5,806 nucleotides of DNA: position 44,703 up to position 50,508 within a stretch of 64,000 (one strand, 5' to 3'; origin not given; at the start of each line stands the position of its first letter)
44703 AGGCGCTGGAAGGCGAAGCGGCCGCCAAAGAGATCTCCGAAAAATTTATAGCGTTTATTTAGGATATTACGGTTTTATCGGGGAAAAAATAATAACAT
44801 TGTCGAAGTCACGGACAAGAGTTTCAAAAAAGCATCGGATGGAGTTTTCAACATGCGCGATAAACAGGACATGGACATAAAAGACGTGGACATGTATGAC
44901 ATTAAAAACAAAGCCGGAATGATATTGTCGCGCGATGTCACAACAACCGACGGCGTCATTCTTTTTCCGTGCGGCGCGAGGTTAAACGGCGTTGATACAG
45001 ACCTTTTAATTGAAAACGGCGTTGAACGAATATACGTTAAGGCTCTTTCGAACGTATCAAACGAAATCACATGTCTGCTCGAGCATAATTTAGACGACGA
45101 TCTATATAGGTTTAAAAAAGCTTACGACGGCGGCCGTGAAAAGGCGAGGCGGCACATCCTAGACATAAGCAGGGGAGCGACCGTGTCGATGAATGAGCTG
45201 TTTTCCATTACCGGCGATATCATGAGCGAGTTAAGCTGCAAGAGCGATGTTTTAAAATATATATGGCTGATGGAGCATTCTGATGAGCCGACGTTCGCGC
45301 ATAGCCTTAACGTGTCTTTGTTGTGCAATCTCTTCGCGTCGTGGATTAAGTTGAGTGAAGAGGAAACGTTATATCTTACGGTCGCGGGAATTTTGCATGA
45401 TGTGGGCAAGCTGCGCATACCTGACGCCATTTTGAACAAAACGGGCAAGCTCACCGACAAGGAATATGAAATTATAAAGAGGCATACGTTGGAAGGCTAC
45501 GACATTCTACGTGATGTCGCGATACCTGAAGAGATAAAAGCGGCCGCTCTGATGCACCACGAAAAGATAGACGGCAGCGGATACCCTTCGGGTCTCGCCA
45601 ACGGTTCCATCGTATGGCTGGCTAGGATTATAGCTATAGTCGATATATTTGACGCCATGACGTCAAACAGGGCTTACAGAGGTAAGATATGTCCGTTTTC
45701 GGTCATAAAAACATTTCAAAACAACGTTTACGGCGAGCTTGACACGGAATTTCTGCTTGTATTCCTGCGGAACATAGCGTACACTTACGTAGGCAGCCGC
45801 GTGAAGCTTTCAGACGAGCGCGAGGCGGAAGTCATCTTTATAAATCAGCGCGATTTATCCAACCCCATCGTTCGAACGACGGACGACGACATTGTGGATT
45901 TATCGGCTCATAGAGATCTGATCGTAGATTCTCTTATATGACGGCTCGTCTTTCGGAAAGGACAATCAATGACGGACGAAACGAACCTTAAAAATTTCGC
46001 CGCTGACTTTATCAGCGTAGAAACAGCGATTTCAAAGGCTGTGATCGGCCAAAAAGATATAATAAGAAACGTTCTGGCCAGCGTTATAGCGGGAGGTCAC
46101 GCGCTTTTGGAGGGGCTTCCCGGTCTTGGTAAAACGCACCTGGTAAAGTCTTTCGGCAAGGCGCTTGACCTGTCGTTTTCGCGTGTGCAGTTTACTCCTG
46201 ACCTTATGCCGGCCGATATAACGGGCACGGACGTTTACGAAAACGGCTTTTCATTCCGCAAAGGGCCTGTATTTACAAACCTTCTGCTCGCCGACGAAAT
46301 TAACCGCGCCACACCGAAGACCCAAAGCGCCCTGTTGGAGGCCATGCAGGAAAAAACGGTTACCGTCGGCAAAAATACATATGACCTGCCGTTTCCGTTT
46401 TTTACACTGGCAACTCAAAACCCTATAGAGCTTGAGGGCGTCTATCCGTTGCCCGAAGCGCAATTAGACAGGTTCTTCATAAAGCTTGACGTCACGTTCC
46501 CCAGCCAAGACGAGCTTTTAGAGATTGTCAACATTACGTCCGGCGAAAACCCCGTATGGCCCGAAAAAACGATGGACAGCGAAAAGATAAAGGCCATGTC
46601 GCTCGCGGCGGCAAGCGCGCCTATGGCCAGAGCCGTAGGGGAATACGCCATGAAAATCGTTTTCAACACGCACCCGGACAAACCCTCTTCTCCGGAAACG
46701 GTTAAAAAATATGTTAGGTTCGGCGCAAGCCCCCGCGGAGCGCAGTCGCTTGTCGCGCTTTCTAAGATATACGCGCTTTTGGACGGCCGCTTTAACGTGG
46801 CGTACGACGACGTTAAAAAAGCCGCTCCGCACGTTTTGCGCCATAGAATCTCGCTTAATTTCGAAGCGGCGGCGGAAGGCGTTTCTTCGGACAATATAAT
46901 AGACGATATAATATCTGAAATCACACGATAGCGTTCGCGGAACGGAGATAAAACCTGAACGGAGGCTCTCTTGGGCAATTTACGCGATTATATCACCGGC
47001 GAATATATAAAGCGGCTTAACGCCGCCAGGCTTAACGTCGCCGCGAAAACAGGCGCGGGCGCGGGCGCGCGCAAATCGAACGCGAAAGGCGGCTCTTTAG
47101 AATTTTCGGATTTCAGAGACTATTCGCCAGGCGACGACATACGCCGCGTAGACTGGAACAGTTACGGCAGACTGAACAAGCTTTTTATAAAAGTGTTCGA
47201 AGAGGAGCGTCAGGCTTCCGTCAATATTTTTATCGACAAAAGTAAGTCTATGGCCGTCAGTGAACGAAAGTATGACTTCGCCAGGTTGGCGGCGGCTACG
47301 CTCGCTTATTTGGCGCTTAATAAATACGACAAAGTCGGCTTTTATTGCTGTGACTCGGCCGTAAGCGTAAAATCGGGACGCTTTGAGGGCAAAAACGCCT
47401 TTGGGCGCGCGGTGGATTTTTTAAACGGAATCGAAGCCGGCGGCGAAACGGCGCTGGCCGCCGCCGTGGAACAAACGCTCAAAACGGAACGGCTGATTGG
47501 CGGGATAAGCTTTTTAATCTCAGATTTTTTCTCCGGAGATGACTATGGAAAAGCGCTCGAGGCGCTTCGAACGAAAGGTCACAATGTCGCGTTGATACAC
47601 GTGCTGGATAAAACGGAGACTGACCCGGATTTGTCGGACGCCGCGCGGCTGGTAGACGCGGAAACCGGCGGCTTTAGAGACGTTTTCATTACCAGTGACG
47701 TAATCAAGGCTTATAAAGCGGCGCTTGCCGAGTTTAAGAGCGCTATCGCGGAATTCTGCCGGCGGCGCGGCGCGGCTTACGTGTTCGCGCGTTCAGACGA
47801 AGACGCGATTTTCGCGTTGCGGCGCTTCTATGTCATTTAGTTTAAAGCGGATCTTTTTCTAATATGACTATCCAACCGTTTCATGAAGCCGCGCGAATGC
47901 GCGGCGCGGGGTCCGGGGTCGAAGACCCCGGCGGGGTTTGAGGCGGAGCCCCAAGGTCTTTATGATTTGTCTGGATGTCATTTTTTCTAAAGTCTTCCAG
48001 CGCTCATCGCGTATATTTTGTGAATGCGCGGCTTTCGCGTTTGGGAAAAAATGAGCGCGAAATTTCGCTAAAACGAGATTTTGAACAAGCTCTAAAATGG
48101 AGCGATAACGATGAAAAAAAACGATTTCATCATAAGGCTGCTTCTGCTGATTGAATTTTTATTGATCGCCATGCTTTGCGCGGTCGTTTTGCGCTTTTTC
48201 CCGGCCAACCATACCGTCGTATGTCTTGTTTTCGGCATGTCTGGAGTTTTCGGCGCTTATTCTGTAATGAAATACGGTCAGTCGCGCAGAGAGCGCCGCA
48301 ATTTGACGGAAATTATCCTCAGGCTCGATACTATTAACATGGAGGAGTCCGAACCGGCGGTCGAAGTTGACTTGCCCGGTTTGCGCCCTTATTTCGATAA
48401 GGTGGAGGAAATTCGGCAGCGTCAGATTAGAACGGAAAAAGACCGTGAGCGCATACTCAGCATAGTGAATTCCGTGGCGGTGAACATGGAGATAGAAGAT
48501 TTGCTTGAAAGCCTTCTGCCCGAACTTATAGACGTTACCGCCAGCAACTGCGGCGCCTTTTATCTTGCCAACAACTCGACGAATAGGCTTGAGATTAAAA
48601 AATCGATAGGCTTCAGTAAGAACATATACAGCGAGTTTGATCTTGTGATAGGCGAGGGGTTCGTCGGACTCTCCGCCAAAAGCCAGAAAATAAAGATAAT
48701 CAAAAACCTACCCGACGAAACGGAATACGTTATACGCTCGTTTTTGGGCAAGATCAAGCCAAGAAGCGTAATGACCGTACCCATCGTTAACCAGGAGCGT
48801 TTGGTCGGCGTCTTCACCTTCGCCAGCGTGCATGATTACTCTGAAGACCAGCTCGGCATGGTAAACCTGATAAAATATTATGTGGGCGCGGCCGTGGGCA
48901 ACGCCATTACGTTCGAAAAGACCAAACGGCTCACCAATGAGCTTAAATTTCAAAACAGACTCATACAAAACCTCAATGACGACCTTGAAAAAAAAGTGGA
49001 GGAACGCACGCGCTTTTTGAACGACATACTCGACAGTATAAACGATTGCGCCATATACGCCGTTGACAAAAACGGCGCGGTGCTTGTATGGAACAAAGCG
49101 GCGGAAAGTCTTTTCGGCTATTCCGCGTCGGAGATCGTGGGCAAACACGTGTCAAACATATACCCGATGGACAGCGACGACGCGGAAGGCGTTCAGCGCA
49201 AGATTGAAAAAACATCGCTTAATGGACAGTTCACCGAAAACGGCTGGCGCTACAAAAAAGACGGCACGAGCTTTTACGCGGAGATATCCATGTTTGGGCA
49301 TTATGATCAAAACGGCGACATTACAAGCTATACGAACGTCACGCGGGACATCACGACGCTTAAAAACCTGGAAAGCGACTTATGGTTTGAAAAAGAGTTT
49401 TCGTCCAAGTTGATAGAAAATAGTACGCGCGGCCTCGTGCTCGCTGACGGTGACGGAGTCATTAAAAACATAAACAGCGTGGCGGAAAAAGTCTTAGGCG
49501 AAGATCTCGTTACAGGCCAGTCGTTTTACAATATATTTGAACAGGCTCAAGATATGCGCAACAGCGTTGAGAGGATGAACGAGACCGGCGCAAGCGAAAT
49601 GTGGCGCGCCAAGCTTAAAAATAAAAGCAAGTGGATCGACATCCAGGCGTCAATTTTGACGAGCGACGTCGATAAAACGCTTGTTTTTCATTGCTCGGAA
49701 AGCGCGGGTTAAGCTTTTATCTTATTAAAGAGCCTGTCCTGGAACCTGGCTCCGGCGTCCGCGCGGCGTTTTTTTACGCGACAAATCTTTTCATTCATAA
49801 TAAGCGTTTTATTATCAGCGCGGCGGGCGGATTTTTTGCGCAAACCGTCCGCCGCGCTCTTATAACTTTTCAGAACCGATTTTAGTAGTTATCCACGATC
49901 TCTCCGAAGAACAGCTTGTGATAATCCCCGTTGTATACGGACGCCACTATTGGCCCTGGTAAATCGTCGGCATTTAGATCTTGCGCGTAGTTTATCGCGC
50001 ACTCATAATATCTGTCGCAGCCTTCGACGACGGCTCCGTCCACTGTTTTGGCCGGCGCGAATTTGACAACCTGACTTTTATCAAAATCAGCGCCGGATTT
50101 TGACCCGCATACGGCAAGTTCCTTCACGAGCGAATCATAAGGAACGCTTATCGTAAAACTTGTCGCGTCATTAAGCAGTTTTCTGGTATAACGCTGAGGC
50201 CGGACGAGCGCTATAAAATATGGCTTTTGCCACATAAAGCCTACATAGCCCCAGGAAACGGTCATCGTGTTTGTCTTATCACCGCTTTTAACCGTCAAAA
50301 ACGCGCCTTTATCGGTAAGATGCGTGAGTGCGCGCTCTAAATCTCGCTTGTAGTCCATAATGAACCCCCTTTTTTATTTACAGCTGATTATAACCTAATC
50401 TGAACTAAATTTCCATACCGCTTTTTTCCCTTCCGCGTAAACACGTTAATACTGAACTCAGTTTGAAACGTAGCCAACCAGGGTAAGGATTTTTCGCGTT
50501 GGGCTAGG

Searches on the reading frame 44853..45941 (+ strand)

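Call 54: search_protein_families(library=pfam, proteins=[window:44853-45941:+], max_evalue=1)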
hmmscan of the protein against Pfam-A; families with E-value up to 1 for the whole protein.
window:44853-45941:+ (362 aa): 3 families
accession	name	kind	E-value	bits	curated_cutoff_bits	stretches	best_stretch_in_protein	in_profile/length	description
PF13487.12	HD_5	-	2.9e-30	105.7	27.2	1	143-280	10-150/170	HD domain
PF01966.28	HD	-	3.8e-19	69.5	22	1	147-269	1-116/116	HD domain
PF08668.18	HDOD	-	0.00043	20.3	22.9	1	148-202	96-148/196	HDOD domain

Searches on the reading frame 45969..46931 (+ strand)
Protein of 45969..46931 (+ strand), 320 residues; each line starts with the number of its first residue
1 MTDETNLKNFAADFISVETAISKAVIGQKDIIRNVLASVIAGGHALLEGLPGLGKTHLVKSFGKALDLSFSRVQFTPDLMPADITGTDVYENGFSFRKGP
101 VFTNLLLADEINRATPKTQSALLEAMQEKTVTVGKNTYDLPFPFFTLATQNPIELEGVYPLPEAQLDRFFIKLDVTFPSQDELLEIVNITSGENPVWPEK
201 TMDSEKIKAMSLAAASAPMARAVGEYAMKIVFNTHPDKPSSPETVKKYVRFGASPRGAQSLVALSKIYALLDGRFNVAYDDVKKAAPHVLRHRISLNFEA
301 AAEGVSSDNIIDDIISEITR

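Call 54: search_protein_families(library=pfam, proteins=[window:45969-46931:+], max_evalue=1)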
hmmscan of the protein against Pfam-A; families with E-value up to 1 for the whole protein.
window:45969-46931:+ (320 aa): 13 families
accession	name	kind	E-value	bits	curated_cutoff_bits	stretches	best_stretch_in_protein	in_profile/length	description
PF07726.17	AAA_3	-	8.4e-60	200.8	27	1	44-170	1-130/131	ATPase family associated with various cellular activities (AAA)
PF17863.7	AAA_lid_2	-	2.7e-18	65.9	22.7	1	245-314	5-74/74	AAA lid domain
PF07728.20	AAA_5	-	6.6e-11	42.8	22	1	45-169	2-139/139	AAA domain (dynein-related subfamily)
PF20030.5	bpMoxR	-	3.6e-09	36.5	27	1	17-189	6-180/205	MoxR domain in the MoxR-vWA-beta-propeller ternary systems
PF00004.35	AAA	-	0.00055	20.8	21.2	1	46-139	2-99/131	ATPase family associated with various cellular activities (AAA)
PF01078.27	Mg_chelatase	-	0.00065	19.6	20.3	1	24-62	4-42/207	Magnesium chelatase, subunit ChlI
PF00493.29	MCM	-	0.00099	18.7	23.3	1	17-137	32-156/224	MCM P-loop domain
PF05496.18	RuvB_N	-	0.0015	18.8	27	1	43-132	34-114/159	Holliday junction DNA helicase RuvB P-loop domain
PF13191.12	AAA_16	-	0.0079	17.1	32.6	1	31-69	11-51/167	AAA ATPase domain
PF13401.12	AAA_22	-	0.05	14.4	27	1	43-127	6-76/130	AAA domain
PF00158.32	Sigma54_activat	-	0.064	13.4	20.2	1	105-136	96-128/168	Sigma-54 interaction domain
PF02367.23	TsaE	-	0.24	11.8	26.6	1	35-68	14-47/128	Threonylcarbamoyl adenosine biosynthesis protein TsaE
PF13245.12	AAA_19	-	0.25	12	25.1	0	39-65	8-34/134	AAA domain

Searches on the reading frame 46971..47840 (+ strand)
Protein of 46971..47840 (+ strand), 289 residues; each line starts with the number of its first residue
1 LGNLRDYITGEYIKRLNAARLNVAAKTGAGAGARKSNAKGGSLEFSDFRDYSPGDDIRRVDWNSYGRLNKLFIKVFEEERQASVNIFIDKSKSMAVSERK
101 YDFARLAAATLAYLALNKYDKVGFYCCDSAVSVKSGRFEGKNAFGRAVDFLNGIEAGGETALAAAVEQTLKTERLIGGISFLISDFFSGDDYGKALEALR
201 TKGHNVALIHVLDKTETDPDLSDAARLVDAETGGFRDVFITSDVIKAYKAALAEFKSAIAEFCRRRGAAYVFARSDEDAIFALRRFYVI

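Call 54: search_protein_families(library=pfam, proteins=[window:46971-47840:+], max_evalue=1)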
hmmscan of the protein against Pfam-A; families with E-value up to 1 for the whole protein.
window:46971-47840:+ (289 aa): 1 family
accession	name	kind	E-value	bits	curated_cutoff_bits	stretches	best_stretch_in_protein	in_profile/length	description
PF01882.25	DUF58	-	5.2e-33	114.5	23.4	1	48-254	2-212/216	Protein of unknown function DUF58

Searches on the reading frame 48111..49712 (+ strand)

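Call 54: search_protein_families(library=pfam, proteins=[window:48111-49712:+], max_evalue=1)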
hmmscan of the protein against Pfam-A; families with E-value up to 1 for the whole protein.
window:48111-49712:+ (533 aa): 13 families
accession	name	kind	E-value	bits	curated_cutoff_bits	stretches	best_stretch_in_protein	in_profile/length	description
PF13426.13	PAS_9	-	5.7e-21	75.2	27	2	314-415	3-102/103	PAS domain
PF00989.32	PAS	-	2.3e-20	73.1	22.6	2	305-414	5-113/113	PAS fold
PF13185.12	GAF_2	-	1.2e-10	42.2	28.6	1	127-261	3-134/136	GAF domain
PF08448.16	PAS_4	-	1.6e-10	41.6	23.1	1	307-418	1-109/110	PAS fold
PF13188.13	PAS_8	-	6.3e-10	39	21.8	2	302-359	2-55/65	PAS domain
PF01590.32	GAF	-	1.8e-07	32.2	22.4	1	128-254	2-125/133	GAF domain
PF08447.18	PAS_3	-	1.1e-06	29.3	25.6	1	325-407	2-85/89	PAS fold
PF24820.1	Diguanyl_cycl_sensor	-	0.00027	21.3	28.1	0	434-474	1-43/109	Diguanylate cyclase-like sensor domain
PF13596.12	PAS_10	-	0.0019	19.2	22.1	1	304-414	2-105/106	PAS domain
PF12860.13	PAS_7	-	0.0037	17.8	27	1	313-359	6-53/115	PAS fold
PF17765.7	MLTR_LBD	-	0.0038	17.7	26.3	1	303-337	5-39/168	MmyB-like transcription regulator ligand binding domain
PF13492.12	GAF_3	-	0.0057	17.5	27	1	127-253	1-118/129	GAF domain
PF04977.20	DivIC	-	0.0074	16.5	28.9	1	37-78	1-42/80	Septum formation initiator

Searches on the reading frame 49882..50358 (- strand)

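Call 54: search_protein_families(library=pfam, proteins=[window:49882-50358:-], max_evalue=1)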
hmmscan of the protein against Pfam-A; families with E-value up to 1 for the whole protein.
window:49882-50358:- (158 aa): 1 family
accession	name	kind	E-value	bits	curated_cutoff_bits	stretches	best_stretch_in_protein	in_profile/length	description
PF01613.24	Flavin_Reduct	-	1.6e-08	35.2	27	1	20-156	10-130/153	Flavin reductase like domain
